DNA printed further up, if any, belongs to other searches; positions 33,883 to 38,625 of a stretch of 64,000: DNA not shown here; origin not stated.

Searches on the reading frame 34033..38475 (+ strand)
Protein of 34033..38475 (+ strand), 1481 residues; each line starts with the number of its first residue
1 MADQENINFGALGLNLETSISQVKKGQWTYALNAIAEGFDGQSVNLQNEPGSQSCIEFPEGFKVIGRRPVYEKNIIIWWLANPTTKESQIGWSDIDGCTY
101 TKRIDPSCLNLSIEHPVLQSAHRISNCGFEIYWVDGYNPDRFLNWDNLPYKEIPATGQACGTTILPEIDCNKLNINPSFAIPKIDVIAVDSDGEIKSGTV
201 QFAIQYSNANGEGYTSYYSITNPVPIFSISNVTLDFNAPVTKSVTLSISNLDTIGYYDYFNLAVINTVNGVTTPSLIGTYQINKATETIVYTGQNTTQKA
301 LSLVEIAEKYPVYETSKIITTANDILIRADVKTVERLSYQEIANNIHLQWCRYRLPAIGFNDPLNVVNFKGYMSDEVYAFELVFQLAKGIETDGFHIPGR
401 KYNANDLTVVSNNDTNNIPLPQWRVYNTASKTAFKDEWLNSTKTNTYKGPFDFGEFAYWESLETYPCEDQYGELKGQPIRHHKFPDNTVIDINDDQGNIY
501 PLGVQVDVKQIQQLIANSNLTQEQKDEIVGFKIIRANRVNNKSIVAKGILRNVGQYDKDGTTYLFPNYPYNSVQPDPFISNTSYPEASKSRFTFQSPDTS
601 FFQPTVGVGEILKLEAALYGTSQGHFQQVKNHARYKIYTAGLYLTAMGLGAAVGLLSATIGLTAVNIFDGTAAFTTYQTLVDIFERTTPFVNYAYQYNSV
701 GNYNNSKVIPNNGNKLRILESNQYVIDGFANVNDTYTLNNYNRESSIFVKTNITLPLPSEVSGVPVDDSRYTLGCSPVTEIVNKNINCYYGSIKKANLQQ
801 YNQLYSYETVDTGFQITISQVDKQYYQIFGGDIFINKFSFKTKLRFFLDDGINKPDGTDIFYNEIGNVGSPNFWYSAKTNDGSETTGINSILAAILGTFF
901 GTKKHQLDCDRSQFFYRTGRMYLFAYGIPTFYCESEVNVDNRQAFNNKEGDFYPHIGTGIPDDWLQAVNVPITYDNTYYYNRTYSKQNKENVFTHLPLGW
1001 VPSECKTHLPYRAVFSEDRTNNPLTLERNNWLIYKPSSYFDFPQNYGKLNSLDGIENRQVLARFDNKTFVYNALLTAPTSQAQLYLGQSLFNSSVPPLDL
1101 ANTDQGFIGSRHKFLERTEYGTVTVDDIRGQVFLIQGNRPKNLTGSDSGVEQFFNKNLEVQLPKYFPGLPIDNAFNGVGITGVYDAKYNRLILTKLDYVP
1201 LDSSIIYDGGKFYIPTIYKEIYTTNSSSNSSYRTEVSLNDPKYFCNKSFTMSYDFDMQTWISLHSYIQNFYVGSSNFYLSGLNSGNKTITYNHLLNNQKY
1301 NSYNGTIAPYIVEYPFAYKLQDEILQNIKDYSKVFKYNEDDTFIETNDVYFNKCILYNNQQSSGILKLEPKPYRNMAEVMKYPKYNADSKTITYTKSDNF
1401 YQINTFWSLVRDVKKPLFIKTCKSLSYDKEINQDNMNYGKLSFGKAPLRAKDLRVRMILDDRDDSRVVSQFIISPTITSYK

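Call 13: search_protein_families(library=phrogs, proteins=[window:34033-38475:+], max_evalue=0.00001)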
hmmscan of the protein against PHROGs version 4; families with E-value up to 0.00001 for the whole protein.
window:34033-38475:+ (1481 aa): 2 families
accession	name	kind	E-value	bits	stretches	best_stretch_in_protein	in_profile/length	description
phrog_37948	-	head and packaging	1.1e-102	345.3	4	677-1223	1190-1758/2289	virion structural protein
phrog_15100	-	head and packaging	2.1e-39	135.7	3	12-492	11-486/1783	virion structural protein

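Call 15: search_solved_structures(query=window:34033-38475:+, max_evalue=0.01)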
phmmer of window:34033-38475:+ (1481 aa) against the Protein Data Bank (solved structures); distinct sequences matched with E-value up to 0.01: 0.

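Call 61: search_protein_families(library=pfam, proteins=[window:34033-38475:+], max_evalue=0.1)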
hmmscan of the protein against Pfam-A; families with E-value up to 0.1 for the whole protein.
window:34033-38475:+ (1481 aa): 0 families
